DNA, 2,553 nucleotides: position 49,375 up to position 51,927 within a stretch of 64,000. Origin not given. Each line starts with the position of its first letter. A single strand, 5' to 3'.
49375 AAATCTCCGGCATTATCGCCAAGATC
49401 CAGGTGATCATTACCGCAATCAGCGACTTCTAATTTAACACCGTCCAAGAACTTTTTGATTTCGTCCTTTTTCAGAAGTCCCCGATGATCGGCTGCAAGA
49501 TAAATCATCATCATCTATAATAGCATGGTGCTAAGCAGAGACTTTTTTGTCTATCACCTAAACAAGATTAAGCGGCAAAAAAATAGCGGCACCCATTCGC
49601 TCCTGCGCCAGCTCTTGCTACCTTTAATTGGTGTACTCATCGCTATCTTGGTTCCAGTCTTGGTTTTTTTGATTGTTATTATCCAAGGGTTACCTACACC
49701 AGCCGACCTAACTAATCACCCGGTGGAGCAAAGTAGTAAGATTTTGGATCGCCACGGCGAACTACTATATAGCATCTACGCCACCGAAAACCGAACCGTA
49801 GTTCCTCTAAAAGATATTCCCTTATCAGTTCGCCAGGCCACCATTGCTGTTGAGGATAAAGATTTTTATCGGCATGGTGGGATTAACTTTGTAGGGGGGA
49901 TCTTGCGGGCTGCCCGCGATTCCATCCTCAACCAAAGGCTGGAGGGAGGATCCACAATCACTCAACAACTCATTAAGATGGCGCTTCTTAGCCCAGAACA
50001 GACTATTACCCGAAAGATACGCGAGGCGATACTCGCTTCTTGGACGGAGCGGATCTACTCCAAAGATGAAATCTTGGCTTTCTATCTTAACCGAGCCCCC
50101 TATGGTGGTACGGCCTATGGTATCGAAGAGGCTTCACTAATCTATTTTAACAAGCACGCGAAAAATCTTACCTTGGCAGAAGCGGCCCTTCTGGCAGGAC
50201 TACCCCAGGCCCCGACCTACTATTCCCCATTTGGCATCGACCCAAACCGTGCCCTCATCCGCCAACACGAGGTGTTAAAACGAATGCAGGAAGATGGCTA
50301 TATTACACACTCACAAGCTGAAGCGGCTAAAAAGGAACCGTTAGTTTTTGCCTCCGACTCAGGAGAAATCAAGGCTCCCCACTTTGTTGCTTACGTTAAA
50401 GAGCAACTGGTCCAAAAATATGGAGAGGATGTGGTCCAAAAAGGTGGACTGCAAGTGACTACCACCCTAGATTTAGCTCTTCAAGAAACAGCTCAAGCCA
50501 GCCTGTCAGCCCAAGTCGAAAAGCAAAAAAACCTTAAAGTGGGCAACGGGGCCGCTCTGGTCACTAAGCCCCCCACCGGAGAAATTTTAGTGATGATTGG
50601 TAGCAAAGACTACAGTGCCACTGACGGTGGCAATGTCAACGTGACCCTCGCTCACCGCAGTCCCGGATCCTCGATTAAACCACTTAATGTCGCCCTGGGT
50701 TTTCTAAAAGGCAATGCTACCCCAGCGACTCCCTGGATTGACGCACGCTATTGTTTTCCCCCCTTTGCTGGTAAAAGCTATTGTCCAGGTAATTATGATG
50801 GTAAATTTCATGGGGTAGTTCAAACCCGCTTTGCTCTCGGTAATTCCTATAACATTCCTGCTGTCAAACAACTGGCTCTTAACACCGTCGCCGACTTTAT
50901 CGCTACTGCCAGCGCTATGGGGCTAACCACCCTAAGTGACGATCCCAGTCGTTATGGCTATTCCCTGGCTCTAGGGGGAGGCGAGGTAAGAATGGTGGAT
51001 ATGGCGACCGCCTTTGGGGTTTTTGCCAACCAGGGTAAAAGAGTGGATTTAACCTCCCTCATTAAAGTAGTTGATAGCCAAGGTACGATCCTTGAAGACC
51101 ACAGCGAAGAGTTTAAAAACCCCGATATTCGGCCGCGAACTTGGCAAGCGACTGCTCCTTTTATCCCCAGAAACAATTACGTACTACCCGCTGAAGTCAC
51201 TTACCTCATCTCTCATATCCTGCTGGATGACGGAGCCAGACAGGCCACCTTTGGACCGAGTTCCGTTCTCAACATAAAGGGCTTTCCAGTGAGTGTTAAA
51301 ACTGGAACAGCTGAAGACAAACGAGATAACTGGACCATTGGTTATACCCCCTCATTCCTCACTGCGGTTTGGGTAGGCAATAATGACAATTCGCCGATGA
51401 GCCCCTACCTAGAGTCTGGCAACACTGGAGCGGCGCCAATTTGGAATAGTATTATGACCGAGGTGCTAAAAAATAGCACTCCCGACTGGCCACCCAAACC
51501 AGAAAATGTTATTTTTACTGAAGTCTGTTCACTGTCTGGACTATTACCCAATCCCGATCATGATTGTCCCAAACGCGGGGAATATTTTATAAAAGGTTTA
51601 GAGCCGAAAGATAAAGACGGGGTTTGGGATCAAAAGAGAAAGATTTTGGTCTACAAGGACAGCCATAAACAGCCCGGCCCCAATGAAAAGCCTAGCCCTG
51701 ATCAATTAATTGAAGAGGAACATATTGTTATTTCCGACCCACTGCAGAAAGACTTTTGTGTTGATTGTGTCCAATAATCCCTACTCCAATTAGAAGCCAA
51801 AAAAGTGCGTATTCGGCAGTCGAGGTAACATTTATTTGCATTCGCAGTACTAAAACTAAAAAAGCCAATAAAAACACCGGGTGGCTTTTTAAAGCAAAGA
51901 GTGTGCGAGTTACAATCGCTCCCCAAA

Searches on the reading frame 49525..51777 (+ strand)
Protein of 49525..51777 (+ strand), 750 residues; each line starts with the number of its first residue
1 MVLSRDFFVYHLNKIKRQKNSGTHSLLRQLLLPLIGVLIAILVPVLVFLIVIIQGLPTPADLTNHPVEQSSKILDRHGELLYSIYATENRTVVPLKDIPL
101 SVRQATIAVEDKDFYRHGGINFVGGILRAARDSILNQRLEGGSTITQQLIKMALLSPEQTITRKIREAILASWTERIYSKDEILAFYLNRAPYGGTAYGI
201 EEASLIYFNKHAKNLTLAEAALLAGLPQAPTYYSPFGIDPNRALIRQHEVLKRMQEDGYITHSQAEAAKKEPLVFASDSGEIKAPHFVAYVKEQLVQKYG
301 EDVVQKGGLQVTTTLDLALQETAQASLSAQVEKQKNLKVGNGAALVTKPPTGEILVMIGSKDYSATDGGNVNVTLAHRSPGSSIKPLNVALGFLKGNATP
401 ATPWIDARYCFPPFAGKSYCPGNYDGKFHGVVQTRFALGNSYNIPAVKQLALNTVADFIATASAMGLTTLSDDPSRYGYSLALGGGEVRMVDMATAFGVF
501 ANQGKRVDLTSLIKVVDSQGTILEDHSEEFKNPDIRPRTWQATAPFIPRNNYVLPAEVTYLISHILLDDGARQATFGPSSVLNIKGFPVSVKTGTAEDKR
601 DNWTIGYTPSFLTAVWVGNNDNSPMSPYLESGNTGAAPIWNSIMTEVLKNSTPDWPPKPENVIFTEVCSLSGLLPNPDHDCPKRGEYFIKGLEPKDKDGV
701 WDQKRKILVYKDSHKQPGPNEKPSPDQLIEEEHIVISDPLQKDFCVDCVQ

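Call 60: search_protein_families(library=ncbifam, proteins=[window:49525-51777:+], max_evalue=1e-10)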
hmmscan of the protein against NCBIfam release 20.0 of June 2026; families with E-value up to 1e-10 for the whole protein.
window:49525-51777:+ (750 aa): 13 families
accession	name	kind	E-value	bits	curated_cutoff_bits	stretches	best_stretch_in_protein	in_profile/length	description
TIGR02074.1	PBP_1a_fam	subfamily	2e-141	472.4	508.75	1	89-650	1-535/535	PBP1A family penicillin-binding protein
TIGR02073.1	PBP_1c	equivalog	2.6e-128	429.6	494.2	1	67-681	8-574/728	penicillin-binding protein 1C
NF051885.1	tranpepglycosPbpC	equivalog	4.4e-104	349.3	900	1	29-647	12-593/632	multimodular transpeptidase-transglycosylase PbpC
TIGR02071.1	PBP_1b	equivalog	7.5e-85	285.5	717.75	1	87-650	144-685/729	penicillin-binding protein 1B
NF008643.0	PRK11636.1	equivalog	3.9e-72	243.7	1263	1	55-331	32-307/850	peptidoglycan glycosyltransferase/peptidoglycan DD-transpeptidase MrcA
NF008414.0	PRK11240.1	equivalog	2e-68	231.2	1121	1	67-509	39-464/774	peptidoglycan glycosyltransferase PbpC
NF038276.1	strep_PBP2A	exception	1.6e-67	228.3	1100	1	57-530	65-537/716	penicillin-binding protein PBP2A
NF038272.1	strep_PBP1A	exception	9.1e-63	212.6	1075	1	35-655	17-639/658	penicillin-binding protein PBP1A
NF007061.0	PRK09506.1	equivalog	6.6e-56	189.6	1120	1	86-644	207-743/825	bifunctional glycosyl transferase/transpeptidase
NF011423.0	PRK14850.1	equivalog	2.6e-55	188.2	1275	1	87-675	154-718/764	penicillin-binding protein 1b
NF038274.1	strep_PBP1B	exception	4.5e-50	170.7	1225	2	71-269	63-274/745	penicillin-binding protein PBP1B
NF010008.0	PRK13481.1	equivalog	5.1e-32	111.2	270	1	88-268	78-263/269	glycosyltransferase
TIGR02070.1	mono_pep_trsgly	equivalog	6e-32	110.9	182.65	1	63-254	26-218/224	monofunctional biosynthetic peptidoglycan transglycosylase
